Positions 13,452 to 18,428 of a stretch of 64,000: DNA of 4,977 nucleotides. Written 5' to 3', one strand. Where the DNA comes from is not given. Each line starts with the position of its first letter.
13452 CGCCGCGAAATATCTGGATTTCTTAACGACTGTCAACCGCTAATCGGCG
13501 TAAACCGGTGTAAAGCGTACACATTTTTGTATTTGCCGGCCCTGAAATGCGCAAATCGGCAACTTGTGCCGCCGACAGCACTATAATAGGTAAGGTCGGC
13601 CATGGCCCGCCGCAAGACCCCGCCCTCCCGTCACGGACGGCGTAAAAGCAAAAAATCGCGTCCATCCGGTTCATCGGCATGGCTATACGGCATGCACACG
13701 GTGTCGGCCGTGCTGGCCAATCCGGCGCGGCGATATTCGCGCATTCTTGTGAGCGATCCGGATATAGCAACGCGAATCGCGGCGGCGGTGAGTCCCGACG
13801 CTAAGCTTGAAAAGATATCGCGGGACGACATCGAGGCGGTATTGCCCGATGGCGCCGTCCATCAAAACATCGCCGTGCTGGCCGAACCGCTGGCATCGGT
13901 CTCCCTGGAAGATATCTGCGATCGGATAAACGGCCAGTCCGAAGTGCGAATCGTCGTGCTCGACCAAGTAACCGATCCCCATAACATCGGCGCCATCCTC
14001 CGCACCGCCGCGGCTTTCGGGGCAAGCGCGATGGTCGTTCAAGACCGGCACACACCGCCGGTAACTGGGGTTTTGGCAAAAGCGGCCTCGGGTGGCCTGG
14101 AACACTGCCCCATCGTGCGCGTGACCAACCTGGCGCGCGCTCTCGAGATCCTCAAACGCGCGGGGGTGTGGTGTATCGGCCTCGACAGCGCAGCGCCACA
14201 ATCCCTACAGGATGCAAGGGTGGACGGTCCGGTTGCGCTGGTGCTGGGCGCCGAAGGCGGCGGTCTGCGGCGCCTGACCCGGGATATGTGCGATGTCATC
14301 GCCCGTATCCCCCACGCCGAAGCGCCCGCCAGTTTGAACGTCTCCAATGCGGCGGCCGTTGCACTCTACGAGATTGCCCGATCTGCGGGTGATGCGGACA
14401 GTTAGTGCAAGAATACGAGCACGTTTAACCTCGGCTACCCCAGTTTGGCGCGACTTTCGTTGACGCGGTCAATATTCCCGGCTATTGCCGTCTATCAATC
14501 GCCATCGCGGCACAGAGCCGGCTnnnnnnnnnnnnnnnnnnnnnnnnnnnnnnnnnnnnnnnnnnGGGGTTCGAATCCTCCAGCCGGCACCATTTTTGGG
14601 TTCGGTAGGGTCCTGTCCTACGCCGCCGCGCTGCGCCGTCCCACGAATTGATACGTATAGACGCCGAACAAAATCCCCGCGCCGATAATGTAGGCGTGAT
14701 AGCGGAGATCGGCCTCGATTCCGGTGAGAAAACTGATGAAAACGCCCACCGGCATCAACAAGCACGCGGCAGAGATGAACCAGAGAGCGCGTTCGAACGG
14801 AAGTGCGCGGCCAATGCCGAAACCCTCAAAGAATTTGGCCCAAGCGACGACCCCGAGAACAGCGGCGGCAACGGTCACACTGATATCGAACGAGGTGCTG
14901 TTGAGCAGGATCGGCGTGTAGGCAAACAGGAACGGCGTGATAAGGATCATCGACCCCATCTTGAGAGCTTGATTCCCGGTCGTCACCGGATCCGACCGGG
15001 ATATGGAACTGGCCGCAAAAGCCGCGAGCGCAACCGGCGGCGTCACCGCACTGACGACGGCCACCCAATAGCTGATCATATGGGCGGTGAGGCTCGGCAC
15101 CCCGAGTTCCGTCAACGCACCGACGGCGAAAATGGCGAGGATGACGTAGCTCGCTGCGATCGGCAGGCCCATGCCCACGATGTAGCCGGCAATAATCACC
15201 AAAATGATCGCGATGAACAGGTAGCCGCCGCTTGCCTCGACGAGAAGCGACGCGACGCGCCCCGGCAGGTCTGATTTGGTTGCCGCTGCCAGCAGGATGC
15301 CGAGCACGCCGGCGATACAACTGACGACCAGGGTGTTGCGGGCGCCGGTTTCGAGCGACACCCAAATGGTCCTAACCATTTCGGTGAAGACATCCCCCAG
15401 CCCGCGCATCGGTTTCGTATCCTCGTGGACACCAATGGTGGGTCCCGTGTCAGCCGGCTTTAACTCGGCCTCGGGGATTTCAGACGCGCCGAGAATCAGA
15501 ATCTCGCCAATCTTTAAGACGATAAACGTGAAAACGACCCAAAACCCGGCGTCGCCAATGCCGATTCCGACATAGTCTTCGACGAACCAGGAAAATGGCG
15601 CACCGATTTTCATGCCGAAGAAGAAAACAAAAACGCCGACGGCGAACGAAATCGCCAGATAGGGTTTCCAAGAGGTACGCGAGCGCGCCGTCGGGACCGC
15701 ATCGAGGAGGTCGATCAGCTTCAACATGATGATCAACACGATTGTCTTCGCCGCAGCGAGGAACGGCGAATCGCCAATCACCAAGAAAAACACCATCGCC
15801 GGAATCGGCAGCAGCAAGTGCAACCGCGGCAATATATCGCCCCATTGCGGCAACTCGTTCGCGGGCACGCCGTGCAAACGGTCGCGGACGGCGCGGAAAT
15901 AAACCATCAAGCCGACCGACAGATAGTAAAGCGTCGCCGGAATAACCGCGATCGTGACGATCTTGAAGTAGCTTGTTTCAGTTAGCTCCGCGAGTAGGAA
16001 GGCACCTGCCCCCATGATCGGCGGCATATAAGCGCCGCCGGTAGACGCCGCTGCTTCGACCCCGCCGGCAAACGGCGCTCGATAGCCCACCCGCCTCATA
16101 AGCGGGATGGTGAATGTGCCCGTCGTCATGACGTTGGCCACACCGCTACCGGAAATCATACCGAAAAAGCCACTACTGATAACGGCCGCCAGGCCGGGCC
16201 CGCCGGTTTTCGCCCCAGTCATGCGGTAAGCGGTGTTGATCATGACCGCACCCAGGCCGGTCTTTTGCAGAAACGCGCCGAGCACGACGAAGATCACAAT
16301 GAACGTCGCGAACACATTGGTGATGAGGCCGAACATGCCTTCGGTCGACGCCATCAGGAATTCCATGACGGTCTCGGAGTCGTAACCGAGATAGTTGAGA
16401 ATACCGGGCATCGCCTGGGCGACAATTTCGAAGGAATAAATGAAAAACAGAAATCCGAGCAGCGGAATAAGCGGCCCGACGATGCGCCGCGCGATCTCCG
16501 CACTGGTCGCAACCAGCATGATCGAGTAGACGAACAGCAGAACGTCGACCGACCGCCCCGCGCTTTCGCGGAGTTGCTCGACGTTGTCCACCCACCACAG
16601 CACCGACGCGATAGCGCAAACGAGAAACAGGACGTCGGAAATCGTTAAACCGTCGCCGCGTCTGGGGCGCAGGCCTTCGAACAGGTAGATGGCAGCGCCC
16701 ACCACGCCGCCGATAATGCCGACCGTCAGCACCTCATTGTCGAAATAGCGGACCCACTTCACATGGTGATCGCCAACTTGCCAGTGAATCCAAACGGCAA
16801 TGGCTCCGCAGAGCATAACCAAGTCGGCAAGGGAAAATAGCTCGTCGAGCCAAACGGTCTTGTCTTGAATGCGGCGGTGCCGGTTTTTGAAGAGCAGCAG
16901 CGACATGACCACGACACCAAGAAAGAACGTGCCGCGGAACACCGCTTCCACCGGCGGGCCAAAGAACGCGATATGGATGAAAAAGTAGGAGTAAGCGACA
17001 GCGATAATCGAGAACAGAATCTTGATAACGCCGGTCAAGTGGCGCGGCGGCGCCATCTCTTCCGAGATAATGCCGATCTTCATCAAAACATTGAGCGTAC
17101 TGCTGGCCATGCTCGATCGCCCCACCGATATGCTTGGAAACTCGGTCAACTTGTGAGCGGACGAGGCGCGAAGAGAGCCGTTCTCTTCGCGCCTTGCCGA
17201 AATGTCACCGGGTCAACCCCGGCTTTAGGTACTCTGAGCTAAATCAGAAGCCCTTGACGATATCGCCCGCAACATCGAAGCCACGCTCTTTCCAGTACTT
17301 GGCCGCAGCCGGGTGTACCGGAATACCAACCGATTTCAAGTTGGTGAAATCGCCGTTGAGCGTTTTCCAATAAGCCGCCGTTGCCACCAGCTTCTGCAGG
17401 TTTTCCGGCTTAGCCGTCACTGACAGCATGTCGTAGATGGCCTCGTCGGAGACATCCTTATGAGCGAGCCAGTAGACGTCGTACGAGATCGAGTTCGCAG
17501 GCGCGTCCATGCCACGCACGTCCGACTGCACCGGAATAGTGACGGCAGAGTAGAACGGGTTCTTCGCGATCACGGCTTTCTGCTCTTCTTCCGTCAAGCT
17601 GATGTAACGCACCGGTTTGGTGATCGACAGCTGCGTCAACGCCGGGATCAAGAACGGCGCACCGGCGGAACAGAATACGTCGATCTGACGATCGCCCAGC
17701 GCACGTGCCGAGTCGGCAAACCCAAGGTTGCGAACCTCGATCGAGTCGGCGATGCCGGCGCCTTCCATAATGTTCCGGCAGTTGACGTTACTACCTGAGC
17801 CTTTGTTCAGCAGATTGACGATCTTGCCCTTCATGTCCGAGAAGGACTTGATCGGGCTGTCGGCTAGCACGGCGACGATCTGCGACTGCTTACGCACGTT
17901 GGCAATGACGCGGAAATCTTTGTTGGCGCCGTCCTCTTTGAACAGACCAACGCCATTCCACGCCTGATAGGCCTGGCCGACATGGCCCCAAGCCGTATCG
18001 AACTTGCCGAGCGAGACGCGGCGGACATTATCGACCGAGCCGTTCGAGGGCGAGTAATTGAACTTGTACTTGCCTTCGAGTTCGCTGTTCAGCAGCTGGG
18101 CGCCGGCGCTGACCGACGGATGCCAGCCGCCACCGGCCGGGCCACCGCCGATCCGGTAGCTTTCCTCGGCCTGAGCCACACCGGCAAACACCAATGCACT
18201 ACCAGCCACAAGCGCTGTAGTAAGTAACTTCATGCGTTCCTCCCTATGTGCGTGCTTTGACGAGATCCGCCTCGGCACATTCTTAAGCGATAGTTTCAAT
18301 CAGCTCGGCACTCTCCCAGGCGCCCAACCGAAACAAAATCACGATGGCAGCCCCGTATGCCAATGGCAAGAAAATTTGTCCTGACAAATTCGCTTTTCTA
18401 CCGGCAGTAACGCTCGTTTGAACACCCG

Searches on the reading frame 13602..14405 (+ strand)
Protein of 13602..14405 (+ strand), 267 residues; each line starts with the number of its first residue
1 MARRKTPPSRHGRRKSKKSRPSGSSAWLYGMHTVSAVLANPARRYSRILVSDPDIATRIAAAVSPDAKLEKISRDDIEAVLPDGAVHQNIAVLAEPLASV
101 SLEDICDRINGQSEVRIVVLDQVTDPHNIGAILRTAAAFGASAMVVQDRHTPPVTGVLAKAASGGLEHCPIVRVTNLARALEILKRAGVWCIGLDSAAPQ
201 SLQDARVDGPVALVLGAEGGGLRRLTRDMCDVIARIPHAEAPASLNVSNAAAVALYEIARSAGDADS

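Call 67: search_protein_families(library=pfam, proteins=[window:13602-14405:+], max_evalue=0.000001)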
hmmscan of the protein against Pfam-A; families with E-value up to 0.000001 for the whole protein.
window:13602-14405:+ (267 aa): 1 family
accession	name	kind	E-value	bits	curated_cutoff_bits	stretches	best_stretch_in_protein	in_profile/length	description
PF00588.24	SpoU_methylase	-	9.3e-38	130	29.7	1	117-256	3-142/142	SpoU rRNA Methylase family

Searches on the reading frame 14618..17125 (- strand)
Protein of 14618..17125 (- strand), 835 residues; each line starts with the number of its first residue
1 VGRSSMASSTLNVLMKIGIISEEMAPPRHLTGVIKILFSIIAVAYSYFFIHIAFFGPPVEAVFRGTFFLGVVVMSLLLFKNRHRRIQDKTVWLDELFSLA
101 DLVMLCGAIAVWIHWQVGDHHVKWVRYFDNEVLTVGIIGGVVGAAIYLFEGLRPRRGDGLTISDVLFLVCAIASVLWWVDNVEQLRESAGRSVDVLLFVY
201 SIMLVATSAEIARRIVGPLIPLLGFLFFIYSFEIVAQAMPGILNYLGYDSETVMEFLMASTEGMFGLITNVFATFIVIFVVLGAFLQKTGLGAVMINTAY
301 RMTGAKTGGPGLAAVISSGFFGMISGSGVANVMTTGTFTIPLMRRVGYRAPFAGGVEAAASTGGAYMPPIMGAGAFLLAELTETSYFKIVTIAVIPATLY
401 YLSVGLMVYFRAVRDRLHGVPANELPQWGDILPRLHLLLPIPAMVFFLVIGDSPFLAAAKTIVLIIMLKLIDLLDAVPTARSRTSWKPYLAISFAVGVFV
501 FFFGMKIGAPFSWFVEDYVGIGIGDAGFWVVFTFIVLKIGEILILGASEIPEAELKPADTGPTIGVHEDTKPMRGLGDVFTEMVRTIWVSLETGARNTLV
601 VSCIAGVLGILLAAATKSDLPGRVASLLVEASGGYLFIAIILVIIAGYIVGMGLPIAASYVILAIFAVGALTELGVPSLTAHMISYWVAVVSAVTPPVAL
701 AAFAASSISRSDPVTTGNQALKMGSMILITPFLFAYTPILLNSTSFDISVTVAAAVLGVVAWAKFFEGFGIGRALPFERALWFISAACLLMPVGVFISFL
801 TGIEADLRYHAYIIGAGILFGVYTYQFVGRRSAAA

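Call 67: search_protein_families(library=pfam, proteins=[window:14618-17125:-], max_evalue=0.000001)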
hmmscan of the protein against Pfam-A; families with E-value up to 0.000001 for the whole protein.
window:14618-17125:- (835 aa): 1 family
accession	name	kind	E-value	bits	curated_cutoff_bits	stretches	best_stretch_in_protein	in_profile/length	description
PF06808.19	DctM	-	4.2e-61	207.5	23.8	2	210-471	8-251/413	Tripartite ATP-independent periplasmic transporter, DctM component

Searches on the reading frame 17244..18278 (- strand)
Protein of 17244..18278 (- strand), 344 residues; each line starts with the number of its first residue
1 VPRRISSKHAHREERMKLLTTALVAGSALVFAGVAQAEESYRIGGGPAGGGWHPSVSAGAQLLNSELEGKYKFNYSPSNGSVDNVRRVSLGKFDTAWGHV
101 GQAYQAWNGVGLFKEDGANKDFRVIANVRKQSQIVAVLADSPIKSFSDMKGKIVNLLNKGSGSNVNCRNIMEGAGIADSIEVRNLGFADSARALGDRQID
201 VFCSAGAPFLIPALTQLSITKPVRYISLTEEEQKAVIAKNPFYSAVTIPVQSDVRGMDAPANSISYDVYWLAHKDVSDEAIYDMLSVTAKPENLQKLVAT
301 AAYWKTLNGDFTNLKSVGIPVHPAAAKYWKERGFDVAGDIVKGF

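Call 67: search_protein_families(library=pfam, proteins=[window:17244-18278:-], max_evalue=0.000001)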
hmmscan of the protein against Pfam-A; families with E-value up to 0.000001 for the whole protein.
window:17244-18278:- (344 aa): 2 families
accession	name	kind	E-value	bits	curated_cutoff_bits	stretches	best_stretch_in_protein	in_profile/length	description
PF16868.10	NMT1_3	-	8.1e-51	173.8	27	1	43-333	1-289/289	NMT1-like family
PF09084.16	NMT1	-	2.2e-07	31.4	20.5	1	124-202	66-144/216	NMT1/THI5 like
